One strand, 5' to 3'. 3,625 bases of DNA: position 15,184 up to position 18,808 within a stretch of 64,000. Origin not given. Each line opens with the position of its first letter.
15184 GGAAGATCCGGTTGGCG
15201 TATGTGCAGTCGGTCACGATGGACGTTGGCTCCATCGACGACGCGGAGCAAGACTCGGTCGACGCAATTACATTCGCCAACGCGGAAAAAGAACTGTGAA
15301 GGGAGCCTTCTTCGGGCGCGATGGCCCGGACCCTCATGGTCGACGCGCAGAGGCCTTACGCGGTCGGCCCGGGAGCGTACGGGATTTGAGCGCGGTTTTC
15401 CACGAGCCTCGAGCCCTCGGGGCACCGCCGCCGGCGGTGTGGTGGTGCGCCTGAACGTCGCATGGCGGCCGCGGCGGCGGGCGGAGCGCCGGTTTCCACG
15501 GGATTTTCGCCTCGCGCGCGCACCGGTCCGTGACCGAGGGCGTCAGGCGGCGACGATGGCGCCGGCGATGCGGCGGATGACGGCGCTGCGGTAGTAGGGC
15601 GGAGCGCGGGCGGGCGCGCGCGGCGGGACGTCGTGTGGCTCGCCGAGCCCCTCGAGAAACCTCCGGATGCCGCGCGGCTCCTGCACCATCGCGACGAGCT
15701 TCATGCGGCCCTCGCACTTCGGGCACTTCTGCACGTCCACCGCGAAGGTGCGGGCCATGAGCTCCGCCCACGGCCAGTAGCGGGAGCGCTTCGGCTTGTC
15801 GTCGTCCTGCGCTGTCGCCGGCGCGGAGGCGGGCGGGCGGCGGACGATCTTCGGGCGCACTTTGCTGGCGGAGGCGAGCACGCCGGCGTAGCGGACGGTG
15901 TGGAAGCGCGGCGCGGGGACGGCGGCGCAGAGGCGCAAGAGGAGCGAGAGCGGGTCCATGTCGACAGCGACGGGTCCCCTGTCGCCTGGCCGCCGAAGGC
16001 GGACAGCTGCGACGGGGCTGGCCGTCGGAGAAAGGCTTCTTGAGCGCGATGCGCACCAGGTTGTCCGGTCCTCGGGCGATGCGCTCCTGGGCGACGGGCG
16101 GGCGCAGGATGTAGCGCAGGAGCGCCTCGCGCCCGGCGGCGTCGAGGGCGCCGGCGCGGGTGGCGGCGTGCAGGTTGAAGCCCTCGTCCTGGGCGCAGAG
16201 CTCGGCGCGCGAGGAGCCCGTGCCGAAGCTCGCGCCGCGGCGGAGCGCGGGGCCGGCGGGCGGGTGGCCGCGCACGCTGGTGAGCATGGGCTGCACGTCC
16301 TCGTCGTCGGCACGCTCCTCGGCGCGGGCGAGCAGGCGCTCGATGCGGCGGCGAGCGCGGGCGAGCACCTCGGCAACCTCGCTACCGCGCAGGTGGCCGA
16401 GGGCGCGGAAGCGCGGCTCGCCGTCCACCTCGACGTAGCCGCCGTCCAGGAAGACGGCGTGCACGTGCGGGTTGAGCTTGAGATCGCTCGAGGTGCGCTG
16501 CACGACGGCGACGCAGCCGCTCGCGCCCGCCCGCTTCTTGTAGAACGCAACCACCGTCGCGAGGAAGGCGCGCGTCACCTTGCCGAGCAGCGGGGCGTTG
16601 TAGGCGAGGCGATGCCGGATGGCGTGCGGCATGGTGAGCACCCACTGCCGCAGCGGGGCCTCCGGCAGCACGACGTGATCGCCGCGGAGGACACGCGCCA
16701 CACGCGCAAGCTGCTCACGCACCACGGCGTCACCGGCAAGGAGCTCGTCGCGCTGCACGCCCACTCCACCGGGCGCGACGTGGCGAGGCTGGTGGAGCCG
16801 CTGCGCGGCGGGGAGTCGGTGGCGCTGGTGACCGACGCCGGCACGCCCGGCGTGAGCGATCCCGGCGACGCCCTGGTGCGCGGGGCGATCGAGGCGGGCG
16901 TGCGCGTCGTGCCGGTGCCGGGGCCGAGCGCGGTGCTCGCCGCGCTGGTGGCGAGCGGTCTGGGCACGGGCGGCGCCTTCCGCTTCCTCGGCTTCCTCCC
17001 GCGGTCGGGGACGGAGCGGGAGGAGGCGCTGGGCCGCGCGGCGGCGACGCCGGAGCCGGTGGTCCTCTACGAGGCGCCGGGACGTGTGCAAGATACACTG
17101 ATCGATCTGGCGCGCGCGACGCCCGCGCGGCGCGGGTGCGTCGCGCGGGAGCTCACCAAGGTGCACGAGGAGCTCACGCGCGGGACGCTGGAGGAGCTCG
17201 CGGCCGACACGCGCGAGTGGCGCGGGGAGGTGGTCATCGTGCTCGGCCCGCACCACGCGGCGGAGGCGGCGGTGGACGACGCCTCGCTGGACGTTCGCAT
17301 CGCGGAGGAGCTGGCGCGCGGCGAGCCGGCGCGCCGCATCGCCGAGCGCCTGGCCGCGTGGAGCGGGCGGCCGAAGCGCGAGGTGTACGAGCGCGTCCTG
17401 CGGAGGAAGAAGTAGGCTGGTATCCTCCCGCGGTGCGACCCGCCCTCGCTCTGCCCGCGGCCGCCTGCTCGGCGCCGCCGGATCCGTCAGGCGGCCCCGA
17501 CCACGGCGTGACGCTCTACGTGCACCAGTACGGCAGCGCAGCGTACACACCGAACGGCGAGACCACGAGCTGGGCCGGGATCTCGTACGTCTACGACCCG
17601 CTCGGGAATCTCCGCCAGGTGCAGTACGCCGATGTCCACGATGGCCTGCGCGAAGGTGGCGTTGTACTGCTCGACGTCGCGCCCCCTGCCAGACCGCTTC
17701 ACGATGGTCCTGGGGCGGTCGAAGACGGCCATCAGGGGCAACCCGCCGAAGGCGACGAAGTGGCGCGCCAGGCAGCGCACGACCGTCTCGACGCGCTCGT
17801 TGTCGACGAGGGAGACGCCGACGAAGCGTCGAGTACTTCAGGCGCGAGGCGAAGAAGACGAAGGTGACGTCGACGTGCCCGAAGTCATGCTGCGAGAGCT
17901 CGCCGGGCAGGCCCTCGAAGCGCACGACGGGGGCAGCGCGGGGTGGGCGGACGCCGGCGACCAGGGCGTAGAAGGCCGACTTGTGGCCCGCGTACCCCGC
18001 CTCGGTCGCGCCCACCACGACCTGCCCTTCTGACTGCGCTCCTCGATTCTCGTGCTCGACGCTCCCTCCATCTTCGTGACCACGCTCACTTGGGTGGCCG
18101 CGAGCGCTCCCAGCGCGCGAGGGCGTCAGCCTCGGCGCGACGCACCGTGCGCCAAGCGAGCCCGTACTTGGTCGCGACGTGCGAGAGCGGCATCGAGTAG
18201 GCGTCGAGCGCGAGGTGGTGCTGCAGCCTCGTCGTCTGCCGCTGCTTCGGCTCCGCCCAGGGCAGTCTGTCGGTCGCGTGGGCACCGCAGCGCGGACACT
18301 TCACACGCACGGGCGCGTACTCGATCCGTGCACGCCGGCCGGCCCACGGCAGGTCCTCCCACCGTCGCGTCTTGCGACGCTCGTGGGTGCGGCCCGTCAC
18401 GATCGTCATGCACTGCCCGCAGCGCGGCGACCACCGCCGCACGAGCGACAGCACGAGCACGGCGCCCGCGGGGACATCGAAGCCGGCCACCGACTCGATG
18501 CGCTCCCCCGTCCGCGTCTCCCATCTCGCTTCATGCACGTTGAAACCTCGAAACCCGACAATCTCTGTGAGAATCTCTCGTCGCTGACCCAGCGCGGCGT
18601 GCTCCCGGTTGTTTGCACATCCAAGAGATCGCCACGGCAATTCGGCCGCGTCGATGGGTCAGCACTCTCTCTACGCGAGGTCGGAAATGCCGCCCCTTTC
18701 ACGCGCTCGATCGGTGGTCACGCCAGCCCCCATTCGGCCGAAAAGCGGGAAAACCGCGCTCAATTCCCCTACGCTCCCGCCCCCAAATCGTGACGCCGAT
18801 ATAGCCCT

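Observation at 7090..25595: tmRNA gene with three direct copies of its 3' end delimiting an ~18 kb IS-saturated integrated island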

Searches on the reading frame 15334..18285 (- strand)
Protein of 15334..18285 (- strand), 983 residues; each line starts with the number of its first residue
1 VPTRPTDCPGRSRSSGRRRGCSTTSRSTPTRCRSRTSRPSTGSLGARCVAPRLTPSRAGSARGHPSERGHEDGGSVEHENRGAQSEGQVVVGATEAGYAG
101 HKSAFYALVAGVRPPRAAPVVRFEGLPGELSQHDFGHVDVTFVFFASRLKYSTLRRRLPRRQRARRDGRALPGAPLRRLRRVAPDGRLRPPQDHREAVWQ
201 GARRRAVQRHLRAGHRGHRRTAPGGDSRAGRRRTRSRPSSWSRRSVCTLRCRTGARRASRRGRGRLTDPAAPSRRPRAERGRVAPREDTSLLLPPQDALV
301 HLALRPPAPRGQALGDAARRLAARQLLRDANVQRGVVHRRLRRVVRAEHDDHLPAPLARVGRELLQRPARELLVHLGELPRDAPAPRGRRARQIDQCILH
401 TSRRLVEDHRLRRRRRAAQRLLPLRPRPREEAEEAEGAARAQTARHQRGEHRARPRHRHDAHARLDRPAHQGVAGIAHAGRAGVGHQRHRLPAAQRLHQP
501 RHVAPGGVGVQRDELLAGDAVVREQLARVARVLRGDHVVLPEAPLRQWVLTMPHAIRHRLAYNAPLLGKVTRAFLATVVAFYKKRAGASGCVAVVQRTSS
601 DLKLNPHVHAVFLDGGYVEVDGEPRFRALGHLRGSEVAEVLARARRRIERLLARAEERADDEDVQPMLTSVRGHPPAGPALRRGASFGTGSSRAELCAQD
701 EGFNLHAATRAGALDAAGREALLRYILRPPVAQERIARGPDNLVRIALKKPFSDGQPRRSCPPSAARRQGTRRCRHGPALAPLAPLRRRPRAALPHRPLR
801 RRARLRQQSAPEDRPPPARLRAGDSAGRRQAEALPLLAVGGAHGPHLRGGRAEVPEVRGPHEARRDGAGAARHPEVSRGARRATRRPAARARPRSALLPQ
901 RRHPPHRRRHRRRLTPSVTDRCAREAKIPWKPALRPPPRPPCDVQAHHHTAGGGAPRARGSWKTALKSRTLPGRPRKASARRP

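Call 13: search_protein_families(library=pfam, proteins=[window:15334-18285:-], max_evalue=0.01)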
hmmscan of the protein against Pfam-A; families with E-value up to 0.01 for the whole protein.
window:15334-18285:- (983 aa): 1 family
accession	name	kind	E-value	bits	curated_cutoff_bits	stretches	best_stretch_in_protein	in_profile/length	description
PF04986.18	Y2_Tnp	-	6.6e-11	43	20.9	1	590-751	1-139/183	Putative transposase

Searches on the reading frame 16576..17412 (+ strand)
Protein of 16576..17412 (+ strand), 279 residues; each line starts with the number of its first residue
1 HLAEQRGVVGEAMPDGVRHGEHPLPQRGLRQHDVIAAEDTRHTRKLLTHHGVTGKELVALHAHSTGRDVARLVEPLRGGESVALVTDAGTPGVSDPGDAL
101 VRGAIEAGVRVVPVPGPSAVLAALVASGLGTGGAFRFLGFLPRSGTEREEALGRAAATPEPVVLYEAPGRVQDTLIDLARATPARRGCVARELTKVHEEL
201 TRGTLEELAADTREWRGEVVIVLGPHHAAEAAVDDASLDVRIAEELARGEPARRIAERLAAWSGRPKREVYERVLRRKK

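Call 15: search_protein_families(library=pfam, proteins=[window:16576-17412:+], max_evalue=0.01)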
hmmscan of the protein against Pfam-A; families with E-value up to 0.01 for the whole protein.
window:16576-17412:+ (279 aa): 2 families
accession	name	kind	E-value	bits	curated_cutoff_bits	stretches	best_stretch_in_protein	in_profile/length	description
PF00590.25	TP_methylase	-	4e-22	79.7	27.8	1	29-209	23-212/212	Tetrapyrrole (Corrin/Porphyrin) Methylases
PF23016.2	RsmI_C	-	0.004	17.4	27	1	241-278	9-46/46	RsmI C-terminal HTH domain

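Call 39: search_protein_families(library=padloc, proteins=[window:16576-17412:+], max_evalue=0.01)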
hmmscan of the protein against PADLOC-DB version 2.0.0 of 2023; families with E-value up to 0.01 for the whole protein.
window:16576-17412:+ (279 aa): 0 families

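Call 42: search_protein_families(library=ncbifam, proteins=[window:16576-17412:+], max_evalue=0.001)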
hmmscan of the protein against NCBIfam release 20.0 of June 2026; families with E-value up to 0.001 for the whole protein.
window:16576-17412:+ (279 aa): 2 families
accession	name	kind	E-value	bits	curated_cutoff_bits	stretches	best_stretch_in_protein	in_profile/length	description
TIGR00096.1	TIGR00096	equivalog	1.3e-52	178.9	167.9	1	29-275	23-272/275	16S rRNA (cytidine(1402)-2'-O)-methyltransferase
NF011570.0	PRK14994.1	equivalog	4e-44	151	502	1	29-276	35-283/287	16S rRNA (cytidine(1402)-2'-O)-methyltransferase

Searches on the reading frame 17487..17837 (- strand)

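Call 13: search_protein_families(library=pfam, proteins=[window:17487-17837:-], max_evalue=0.01)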
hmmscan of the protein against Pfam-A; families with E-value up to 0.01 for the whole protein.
window:17487-17837:- (116 aa): 0 families

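Call 42: search_protein_families(library=ncbifam, proteins=[window:17487-17837:-], max_evalue=0.001)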
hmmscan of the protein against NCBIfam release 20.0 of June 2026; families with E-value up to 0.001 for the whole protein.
window:17487-17837:- (116 aa): 1 family
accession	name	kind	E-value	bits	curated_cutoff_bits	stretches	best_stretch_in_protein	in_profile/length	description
NF033546.1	transpos_IS21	equivalog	7.9e-10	38.7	160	1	7-71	151-214/294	IS21 family transposase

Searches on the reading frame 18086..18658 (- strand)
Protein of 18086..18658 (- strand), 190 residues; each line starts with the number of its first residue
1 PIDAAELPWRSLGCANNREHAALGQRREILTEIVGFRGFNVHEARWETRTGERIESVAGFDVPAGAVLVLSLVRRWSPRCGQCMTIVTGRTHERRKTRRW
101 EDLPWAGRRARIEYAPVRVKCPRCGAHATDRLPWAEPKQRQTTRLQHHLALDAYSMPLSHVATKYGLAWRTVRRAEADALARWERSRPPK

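Call 13: search_protein_families(library=pfam, proteins=[window:18086-18658:-], max_evalue=0.01)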
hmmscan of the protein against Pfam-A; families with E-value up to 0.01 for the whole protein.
window:18086-18658:- (190 aa): 3 families
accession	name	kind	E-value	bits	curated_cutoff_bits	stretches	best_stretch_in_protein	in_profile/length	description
PF13542.12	HTH_Tnp_ISL3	-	3.6e-12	46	27.4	1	132-175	3-46/51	Helix-turn-helix domain of transposase family ISL3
PF14690.11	Zn_ribbon_ISL3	-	0.00057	20.7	25.5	1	77-124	2-47/47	zinc-finger of transposase IS204/IS1001/IS1096/IS1165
PF24623.2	Phage_zn_bind_8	-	0.0058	16.8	24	1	109-128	2-21/57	Putative DNA-binding phage zinc finger domain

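Call 42: search_protein_families(library=ncbifam, proteins=[window:18086-18658:-], max_evalue=0.001)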
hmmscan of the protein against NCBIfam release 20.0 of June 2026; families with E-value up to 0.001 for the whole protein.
window:18086-18658:- (190 aa): 1 family
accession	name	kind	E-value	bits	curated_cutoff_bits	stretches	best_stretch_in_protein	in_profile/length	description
NF033550.5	transpos_ISL3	equivalog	1.4e-18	67.2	180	1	73-185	7-117/370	ISL3 family transposase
